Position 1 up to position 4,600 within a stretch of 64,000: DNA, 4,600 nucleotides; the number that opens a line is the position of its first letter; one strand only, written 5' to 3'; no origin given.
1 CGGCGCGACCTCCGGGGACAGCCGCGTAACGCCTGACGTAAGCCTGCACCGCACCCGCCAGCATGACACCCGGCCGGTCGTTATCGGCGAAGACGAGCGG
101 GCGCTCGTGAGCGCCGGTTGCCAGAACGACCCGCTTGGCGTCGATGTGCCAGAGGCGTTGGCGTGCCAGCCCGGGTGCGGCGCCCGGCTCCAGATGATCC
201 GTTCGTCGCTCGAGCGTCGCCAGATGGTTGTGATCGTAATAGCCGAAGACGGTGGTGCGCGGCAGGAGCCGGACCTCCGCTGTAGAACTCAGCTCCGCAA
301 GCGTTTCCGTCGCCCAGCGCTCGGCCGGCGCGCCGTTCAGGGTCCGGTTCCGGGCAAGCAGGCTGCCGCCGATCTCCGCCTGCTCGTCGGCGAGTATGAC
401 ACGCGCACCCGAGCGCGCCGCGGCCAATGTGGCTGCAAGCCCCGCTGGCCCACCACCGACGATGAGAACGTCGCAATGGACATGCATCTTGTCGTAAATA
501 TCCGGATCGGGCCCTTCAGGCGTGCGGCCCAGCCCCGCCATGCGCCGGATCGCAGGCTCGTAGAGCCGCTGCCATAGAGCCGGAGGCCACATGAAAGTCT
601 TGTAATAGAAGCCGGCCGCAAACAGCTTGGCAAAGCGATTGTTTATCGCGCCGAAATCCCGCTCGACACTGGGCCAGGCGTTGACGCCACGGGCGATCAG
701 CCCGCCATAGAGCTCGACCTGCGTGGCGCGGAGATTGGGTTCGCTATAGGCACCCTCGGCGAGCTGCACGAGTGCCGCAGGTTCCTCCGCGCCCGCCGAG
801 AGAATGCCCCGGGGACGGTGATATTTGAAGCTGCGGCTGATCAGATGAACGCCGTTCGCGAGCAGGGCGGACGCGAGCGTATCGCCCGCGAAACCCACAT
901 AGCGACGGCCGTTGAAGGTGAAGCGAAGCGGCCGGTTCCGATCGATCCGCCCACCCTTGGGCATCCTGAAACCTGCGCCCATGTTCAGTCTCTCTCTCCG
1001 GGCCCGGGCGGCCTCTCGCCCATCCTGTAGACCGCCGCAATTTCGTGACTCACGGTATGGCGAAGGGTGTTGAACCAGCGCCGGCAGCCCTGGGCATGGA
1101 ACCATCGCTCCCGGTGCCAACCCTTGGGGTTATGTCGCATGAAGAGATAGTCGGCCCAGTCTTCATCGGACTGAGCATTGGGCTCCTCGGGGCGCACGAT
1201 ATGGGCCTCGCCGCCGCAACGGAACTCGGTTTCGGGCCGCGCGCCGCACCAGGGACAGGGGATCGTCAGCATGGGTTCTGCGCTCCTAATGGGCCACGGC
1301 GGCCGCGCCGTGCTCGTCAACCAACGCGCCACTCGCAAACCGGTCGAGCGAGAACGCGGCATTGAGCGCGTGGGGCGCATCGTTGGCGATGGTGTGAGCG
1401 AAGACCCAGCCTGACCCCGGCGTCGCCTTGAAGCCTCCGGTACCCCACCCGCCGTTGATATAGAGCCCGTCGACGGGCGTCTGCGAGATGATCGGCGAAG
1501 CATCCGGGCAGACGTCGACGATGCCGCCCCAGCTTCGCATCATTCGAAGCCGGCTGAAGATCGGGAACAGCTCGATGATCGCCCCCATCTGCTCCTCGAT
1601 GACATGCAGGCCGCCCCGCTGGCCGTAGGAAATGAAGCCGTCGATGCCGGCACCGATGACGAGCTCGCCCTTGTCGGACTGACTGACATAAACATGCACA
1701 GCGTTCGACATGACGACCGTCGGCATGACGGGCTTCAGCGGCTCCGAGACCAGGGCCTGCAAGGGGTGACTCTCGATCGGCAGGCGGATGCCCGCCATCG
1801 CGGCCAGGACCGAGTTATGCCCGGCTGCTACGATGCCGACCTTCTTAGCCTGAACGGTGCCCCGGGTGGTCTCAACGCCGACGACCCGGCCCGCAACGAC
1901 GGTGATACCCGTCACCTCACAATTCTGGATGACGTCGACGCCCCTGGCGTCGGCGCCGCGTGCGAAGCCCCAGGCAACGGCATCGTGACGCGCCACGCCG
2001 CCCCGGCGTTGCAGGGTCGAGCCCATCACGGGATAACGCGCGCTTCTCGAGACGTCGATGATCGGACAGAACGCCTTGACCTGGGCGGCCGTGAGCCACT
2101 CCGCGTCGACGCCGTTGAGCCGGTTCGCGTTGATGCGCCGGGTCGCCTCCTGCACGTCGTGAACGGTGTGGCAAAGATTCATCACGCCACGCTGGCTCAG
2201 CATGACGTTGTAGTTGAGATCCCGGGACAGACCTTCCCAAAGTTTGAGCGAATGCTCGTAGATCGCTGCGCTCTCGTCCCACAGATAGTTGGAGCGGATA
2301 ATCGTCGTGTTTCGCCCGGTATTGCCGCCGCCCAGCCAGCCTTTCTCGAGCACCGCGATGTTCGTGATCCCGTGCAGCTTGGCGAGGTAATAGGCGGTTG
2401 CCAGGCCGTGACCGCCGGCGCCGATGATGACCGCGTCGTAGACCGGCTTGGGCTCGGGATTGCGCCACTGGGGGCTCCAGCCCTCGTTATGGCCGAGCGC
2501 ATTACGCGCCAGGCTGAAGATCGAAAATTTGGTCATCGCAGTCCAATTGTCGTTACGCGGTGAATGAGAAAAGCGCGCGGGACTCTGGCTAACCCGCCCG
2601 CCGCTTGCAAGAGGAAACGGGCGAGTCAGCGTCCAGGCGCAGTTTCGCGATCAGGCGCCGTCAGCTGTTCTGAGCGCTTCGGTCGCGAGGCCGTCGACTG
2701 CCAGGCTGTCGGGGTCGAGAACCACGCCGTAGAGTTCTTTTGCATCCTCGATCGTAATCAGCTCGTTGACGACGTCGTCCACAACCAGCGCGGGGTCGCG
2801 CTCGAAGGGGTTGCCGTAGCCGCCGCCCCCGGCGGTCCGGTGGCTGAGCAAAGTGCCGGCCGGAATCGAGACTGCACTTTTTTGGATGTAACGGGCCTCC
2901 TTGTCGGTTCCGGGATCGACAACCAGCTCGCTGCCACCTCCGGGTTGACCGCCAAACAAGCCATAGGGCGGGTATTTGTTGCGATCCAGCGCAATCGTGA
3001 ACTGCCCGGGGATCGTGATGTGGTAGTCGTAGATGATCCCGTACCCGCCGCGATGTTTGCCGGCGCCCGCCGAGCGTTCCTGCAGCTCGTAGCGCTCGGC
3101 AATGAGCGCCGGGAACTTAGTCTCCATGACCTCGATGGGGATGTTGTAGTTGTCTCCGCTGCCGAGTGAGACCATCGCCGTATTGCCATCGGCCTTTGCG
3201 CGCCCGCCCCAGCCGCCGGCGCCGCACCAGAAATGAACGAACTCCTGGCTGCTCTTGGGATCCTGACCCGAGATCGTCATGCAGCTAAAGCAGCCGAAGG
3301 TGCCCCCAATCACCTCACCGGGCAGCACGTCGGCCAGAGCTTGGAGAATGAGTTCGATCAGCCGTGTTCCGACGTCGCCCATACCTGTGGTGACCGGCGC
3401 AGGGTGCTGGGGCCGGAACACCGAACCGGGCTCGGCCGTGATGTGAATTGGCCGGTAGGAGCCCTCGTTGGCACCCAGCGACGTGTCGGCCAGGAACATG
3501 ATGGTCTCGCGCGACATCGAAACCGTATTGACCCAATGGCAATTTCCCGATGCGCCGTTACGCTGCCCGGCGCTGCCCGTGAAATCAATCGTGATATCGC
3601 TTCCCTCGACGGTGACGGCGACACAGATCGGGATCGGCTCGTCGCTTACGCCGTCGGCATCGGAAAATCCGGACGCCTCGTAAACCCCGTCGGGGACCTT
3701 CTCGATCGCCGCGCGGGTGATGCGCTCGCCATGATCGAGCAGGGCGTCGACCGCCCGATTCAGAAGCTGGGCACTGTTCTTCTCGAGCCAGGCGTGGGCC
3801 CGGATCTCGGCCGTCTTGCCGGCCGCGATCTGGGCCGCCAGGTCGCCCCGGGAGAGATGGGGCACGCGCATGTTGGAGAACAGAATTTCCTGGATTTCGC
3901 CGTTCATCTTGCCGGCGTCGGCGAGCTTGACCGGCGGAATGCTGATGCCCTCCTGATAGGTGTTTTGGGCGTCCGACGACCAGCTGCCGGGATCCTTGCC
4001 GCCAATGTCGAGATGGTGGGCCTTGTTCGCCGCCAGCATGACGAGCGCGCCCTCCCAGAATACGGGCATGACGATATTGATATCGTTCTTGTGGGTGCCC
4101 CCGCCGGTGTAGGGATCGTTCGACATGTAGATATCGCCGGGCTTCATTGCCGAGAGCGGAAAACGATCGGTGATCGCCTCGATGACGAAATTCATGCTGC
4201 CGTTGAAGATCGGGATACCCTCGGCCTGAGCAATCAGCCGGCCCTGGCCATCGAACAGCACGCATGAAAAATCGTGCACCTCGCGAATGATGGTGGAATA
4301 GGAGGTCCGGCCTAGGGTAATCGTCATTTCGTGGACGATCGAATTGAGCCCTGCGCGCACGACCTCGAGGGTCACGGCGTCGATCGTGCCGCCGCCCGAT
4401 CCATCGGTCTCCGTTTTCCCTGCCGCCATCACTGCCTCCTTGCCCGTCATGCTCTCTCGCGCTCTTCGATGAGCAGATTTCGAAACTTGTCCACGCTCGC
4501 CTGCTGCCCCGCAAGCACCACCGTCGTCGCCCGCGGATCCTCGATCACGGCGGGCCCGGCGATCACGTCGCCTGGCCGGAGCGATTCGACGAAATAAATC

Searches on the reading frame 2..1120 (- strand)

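Call 6: search_protein_families(library=ncbifam, proteins=[window:2-1120:-])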
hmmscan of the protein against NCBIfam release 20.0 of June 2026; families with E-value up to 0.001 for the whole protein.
window:2-1120:- (373 aa): 46 families (the best 25 are shown)
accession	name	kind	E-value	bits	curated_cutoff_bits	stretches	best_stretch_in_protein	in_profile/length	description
TIGR01372.1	soxA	subfamily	2.1e-153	512.5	1164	1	52-372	5-324/996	sarcosine oxidase subunit alpha family protein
TIGR03996.1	mycofact_OYE_1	hypoth_equivalog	6.1e-09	34.9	627.9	1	202-260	359-417/633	mycofactocin system FadH/OYE family oxidoreductase 1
TIGR03997.1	mycofact_OYE_2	equivalog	2.3e-08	32.9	793.15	1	216-256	380-420/645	mycofactocin system FadH/OYE family oxidoreductase 2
NF004789.0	PRK06134.1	subfamily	2.6e-08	32.9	747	1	211-254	8-51/581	FAD-dependent oxidoreductase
NF005691.0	PRK07494.1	equivalog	6.3e-07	28.3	459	1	213-250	6-43/404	UbiH/UbiF family hydroxylase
NF003585.0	PRK05249.1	equivalog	7.6e-07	28.1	465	1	212-253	3-44/464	Si-specific NAD(P)(+) transhydrogenase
NF010374.0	PRK13800.1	equivalog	1.1e-06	27.2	1196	1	206-245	4-43/898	fumarate reductase/succinate dehydrogenase flavoprotein subunit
NF006130.0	PRK08274.1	equivalog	1.2e-06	27.7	369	1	213-246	3-36/467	FAD-dependent tricarballylate dehydrogenase TcuA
NF009477.0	PRK12843.1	equivalog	3.1e-06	25.9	758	1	215-253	16-54/578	FAD-dependent oxidoreductase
NF053677.1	Desat2ChcC2Cyan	equivalog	5.6e-06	25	900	1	216-253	1-38/558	4-oxocyclohex-2-ene-1-carboxylate 5-dehydrogenase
NF009410.0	PRK12771.1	subfamily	6.1e-06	25.1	516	1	217-254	140-177/566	NAD(P)-binding protein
TIGR00275.1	TIGR00275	subfamily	1.1e-05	24.5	183.8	1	218-254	1-37/401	aminoacetone oxidase family FAD-binding enzyme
NF005511.0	PRK07121.1-4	equivalog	1.2e-05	23.9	466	1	211-253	16-57/553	FAD-binding protein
TIGR01292.1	TRX_reduct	equivalog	1.5e-05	23.9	343.45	1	217-260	2-44/300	thioredoxin-disulfide reductase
TIGR03140.1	AhpF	equivalog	1.5e-05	23.8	502.9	1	213-252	210-247/515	alkyl hydroperoxide reductase subunit F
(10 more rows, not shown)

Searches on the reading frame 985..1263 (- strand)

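Call 6: search_protein_families(library=ncbifam, proteins=[window:985-1263:-])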
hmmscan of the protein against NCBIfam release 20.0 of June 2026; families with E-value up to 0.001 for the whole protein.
window:985-1263:- (92 aa): 1 family
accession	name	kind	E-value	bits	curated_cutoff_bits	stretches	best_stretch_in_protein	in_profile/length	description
TIGR01374.1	soxD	subfamily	5.1e-37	126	116.5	1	1-83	2-83/83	sarcosine oxidase subunit delta family protein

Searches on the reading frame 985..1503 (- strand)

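Call 4: search_protein_families(library=pfam, proteins=[window:985-1503:-])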
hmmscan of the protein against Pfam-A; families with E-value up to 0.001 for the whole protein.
window:985-1503:- (172 aa): 1 family
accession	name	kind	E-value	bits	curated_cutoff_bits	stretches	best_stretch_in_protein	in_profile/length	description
PF04267.17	SoxD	-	3.6e-37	126.8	27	1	81-160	2-81/82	Sarcosine oxidase, delta subunit family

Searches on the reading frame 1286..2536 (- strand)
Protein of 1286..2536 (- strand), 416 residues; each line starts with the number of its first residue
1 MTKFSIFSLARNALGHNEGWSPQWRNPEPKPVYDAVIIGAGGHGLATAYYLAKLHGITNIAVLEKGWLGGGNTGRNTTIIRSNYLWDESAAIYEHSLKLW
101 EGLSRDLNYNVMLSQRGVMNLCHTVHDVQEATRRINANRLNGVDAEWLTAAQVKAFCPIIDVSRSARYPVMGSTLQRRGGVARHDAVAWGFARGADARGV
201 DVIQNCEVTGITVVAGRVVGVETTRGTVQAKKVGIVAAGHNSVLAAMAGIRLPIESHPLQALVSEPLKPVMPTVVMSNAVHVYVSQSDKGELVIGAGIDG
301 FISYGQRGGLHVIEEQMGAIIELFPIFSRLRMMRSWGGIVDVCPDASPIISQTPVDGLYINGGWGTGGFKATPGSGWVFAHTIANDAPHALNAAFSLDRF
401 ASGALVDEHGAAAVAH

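Call 4: search_protein_families(library=pfam, proteins=[window:1286-2536:-])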
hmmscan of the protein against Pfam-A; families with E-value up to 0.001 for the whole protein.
window:1286-2536:- (416 aa): 5 families
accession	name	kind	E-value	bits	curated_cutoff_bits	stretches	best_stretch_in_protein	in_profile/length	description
PF01266.30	DAO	-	1.1e-65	223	27.9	1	34-381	1-352/353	FAD dependent oxidoreductase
PF00890.30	FAD_binding_2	-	2.1e-05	24.3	20.4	0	34-73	1-38/414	FAD binding domain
PF13738.12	Pyr_redox_3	-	2.3e-05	24.3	30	0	36-69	1-33/305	Pyridine nucleotide-disulphide oxidoreductase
PF13450.12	NAD_binding_8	-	0.00038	21.1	21.9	1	37-78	1-40/68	NAD(P)-binding Rossmann-like domain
PF01946.23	Thi4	-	0.00049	19.8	26.2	1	33-72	18-57/235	Thi4 family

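Call 6: search_protein_families(library=ncbifam, proteins=[window:1286-2536:-])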
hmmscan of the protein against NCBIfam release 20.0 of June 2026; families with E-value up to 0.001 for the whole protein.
window:1286-2536:- (416 aa): 22 families
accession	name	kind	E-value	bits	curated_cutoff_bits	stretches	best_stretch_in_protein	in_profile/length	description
TIGR01373.1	soxB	subfamily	2.7e-220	731.3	529.45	1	3-408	1-407/407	sarcosine oxidase subunit beta family protein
NF001933.0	PRK00711.1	subfamily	4.8e-25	88.5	383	1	93-405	112-421/429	D-amino acid dehydrogenase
TIGR02352.1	thiamin_ThiO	equivalog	1e-20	74.2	250.8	1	36-385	2-349/351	glycine oxidase ThiO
NF008425.0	PRK11259.1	equivalog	4.5e-20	71.9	257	1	32-240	4-203/377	N-methyl-L-tryptophan oxidase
TIGR01377.1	soxA_mon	subfamily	3.4e-18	65.6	479.65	1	33-256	1-215/381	amino oxidase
NF004991.0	PRK06370.1-3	subfamily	3.9e-10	38.9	620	1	22-72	25-73/509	FAD-containing oxidoreductase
NF050086.1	pipecolate_AmaA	exception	4.4e-09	35.5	600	1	34-394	27-391/425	L-pipecolate oxidase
NF008726.1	PRK11728.1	equivalog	4.8e-09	35.5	299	1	33-252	1-213/389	L-2-hydroxyglutarate oxidase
TIGR03364.1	HpnW_proposed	hypoth_equivalog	7.7e-07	28.5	285.1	1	33-241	1-196/365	TIGR03364 family FAD-dependent oxidoreductase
NF007542.0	PRK10157.1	subfamily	1.6e-06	27.1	610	1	179-302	103-221/428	FAD-dependent oxidoreductase FixC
NF005064.0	PRK06481.1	equivalog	2e-05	23.5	542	1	30-78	59-105/506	flavocytochrome c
TIGR03329.1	Phn_aa_oxid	hypoth_equivalog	3.9e-05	22.6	632.8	0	34-78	26-70/460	putative aminophosphonate oxidoreductase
NF005882.1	PRK07843.1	equivalog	4.3e-05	22.1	788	0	144-239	163-260/547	3-oxosteroid 1-dehydrogenase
NF009478.0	PRK12844.1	equivalog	8.7e-05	21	789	0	32-79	8-53/559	3-ketosteroid-delta-1-dehydrogenase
TIGR01813.1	flavo_cyto_c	subfamily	0.00016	20.6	285.45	1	34-77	1-43/444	flavocytochrome c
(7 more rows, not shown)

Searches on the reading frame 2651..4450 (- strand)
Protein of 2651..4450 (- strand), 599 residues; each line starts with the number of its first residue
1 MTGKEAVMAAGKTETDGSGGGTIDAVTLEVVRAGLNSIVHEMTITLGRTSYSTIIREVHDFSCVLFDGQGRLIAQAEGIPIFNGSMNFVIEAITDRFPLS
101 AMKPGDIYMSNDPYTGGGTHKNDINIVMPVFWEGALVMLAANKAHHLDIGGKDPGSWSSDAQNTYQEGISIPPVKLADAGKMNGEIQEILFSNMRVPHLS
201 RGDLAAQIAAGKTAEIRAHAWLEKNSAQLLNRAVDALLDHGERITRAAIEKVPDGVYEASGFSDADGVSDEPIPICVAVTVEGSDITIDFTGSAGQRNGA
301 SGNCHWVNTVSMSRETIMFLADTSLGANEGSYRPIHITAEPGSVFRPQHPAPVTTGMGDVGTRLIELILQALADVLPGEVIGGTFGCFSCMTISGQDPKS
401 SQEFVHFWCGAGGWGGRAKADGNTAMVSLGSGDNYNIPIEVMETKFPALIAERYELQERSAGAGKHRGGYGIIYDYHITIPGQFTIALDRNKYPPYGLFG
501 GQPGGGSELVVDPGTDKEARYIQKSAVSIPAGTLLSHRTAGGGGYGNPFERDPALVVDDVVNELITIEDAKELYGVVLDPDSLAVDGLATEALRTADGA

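Call 4: search_protein_families(library=pfam, proteins=[window:2651-4450:-])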
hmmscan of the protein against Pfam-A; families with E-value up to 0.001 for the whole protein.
window:2651-4450:- (599 aa): 1 family
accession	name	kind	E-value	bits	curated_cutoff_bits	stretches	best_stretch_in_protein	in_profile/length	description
PF02538.19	Hydantoinase_B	-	3.3e-159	531.1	26.8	1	24-548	1-519/519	Hydantoinase B/oxoprolinase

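Call 6: search_protein_families(library=ncbifam, proteins=[window:2651-4450:-])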
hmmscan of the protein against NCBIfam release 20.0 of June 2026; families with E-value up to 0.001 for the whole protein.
window:2651-4450:- (599 aa): 2 families
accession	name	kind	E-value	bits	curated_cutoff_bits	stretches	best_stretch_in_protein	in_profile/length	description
NF050157.1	CapLactmsBetCapB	equivalog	1.1e-82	278.2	1000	1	23-594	1-575/577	caprolactamase subunit beta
NF042976.1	AcphenoCarb_ApcD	equivalog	6.7e-35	120.5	1500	2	23-502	29-516/685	acetophenone carboxylase subunit delta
